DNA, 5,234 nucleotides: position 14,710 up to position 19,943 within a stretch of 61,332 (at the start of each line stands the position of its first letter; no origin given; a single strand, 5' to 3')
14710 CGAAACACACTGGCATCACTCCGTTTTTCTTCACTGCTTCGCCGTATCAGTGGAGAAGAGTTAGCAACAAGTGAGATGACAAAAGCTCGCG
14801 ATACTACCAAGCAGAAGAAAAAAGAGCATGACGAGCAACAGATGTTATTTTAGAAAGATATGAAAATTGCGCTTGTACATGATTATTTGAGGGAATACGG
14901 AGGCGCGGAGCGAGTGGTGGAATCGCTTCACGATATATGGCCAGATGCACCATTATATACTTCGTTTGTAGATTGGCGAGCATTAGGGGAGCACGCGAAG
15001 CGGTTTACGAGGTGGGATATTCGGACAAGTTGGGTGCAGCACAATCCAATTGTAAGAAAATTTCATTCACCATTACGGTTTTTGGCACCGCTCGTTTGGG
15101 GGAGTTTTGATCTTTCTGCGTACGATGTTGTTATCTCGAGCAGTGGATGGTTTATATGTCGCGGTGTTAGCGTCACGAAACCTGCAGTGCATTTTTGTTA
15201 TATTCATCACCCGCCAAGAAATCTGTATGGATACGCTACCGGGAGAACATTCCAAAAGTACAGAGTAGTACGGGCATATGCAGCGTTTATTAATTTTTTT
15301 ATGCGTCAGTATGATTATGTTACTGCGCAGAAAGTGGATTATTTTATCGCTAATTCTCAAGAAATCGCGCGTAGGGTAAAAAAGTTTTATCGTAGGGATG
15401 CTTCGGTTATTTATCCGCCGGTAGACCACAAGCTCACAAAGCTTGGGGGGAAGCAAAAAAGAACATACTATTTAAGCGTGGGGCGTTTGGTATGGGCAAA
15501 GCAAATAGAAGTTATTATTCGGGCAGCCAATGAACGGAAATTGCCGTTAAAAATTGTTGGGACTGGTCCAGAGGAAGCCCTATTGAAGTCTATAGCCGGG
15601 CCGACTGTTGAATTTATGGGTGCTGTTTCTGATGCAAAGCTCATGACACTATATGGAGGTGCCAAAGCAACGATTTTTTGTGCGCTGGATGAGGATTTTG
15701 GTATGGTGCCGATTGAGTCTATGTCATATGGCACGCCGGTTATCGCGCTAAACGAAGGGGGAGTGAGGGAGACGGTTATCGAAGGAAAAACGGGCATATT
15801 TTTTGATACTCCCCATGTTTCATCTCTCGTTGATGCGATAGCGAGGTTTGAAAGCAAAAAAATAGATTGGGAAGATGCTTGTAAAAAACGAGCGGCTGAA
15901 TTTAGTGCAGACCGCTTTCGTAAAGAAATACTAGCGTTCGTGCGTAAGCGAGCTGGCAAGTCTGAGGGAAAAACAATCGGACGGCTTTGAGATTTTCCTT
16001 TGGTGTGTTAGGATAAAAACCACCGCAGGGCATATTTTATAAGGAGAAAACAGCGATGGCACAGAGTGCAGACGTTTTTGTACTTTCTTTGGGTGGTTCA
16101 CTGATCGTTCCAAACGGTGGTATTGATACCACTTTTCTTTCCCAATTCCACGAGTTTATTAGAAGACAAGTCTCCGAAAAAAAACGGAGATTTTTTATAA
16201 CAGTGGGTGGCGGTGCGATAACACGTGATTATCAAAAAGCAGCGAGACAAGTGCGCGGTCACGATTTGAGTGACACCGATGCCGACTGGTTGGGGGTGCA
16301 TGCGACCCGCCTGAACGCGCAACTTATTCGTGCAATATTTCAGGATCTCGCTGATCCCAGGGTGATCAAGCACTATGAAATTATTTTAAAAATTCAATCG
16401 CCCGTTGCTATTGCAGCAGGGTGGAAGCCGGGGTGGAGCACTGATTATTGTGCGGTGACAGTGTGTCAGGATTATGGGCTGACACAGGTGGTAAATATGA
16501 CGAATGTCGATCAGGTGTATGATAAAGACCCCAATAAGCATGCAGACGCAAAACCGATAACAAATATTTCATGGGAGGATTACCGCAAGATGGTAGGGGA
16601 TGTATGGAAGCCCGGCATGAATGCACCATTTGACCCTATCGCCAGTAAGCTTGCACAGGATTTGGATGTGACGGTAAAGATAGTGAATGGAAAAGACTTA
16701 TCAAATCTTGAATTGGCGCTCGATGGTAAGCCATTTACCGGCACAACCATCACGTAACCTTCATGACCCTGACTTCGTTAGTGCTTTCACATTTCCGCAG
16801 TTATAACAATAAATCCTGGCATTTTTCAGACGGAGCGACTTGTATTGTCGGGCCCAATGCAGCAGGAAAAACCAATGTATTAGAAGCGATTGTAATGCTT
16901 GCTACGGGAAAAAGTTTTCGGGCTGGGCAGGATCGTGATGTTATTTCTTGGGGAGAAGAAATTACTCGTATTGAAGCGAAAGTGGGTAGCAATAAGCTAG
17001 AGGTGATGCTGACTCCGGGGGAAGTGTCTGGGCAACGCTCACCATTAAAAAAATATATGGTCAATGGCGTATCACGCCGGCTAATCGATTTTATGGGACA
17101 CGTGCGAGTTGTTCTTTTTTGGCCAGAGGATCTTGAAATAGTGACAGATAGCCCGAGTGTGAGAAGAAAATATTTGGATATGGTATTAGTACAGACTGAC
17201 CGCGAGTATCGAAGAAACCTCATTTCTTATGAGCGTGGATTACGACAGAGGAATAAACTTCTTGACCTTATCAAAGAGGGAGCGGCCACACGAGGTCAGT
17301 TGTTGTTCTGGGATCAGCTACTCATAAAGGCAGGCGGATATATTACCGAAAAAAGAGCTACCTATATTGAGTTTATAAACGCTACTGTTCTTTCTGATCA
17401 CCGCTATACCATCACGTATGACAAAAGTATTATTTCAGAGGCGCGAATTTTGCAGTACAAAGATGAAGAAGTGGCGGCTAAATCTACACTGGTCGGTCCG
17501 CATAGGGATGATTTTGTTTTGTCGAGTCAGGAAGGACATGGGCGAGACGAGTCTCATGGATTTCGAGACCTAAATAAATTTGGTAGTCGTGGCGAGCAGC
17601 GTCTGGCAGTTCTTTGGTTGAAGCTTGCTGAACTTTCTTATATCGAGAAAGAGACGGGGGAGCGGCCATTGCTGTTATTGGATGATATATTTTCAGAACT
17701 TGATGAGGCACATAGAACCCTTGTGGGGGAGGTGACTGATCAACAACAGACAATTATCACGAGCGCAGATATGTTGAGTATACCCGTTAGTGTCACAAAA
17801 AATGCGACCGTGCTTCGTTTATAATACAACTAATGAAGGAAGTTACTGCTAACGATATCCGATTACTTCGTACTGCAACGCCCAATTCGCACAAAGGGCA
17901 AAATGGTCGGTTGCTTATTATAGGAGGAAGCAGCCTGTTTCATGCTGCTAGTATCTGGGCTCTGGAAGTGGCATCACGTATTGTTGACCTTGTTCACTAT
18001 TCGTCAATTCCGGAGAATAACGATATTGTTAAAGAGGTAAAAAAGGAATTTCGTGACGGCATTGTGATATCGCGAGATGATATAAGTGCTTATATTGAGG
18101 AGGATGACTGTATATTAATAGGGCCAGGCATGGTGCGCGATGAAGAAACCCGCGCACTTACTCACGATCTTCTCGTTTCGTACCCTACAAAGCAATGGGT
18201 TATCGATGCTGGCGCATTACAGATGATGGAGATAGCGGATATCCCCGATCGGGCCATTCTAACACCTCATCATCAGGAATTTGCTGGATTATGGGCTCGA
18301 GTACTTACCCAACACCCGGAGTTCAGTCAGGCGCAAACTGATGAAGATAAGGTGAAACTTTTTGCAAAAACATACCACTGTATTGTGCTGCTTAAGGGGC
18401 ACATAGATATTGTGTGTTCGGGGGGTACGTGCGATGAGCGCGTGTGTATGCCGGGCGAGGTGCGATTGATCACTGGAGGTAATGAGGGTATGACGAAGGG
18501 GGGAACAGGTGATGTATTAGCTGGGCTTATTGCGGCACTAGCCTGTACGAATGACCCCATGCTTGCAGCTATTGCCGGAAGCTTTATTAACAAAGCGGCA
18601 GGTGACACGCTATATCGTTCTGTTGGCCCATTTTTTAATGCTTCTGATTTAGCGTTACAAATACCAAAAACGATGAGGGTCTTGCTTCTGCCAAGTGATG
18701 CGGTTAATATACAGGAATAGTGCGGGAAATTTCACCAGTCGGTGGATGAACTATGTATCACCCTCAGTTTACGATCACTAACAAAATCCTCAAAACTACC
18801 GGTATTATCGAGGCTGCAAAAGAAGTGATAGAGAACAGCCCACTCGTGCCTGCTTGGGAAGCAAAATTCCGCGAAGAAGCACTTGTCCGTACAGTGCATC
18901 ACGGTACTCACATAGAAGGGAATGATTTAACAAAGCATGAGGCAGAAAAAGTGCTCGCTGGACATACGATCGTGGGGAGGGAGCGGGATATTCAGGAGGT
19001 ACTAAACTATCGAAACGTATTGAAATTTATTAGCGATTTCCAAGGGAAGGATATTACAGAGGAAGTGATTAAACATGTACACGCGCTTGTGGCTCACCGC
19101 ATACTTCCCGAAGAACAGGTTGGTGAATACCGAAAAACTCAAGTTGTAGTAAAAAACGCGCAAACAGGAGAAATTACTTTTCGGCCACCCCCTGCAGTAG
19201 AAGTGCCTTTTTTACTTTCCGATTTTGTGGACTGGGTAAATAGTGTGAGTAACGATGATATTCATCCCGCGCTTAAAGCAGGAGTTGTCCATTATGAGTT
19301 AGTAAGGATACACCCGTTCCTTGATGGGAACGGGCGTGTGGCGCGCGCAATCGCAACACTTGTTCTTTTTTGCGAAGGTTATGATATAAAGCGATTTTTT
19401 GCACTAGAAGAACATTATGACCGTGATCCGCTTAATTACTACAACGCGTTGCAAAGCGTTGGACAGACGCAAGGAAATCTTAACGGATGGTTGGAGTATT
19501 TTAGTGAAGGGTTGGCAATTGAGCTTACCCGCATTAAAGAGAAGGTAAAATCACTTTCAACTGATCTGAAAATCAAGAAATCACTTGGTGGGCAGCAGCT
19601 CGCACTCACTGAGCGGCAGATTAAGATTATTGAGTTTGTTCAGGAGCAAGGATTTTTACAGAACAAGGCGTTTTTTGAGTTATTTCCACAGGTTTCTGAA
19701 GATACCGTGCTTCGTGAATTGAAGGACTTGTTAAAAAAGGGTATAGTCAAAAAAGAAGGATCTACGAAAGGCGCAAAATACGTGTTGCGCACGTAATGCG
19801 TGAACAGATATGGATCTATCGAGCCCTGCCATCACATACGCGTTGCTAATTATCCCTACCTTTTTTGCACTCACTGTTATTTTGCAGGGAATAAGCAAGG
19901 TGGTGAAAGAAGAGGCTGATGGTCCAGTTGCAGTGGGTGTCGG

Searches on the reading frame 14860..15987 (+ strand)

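Call 72: search_protein_families(library=pfam, proteins=[window:14860-15987:+], max_evalue=0.00001)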
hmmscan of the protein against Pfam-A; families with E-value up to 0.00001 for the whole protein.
window:14860-15987:+ (376 aa): 3 families
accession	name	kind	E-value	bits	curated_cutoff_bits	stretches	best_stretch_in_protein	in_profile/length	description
PF00534.26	Glycos_transf_1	-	1.3e-29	103.4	26.4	1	195-345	9-169/172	Glycosyl transferases group 1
PF13692.12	Glyco_trans_1_4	-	8.2e-21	75.2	27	1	204-329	4-138/142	Glycosyl transferases group 1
PF13439.12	Glyco_transf_4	-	4.2e-06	27.3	28.5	0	14-190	2-168/170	Glycosyltransferase Family 4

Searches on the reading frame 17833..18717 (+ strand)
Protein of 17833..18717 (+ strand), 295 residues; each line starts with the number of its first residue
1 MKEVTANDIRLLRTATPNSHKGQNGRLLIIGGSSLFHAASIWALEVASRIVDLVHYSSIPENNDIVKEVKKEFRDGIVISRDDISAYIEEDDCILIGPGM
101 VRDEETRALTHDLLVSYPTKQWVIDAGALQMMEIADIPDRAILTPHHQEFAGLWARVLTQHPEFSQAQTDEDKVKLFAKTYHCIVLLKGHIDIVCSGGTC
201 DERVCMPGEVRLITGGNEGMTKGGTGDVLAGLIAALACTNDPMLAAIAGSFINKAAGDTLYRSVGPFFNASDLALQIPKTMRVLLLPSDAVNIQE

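Call 72: search_protein_families(library=pfam, proteins=[window:17833-18717:+], max_evalue=0.00001)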
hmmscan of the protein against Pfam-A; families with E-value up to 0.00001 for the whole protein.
window:17833-18717:+ (295 aa): 1 family
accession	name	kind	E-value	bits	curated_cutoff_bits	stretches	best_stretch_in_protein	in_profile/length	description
PF01256.23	Carb_kinase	-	1.6e-32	113.3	27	1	27-278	1-241/242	NAD(P)H-hydrate dehydratase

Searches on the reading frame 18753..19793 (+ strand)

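Call 72: search_protein_families(library=pfam, proteins=[window:18753-19793:+], max_evalue=0.00001)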
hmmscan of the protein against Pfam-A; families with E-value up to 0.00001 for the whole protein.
window:18753-19793:+ (347 aa): 1 family
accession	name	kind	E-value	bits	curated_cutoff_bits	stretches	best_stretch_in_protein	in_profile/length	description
PF02661.23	Fic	-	3.3e-22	79.6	24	1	101-205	2-93/93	Fic/DOC family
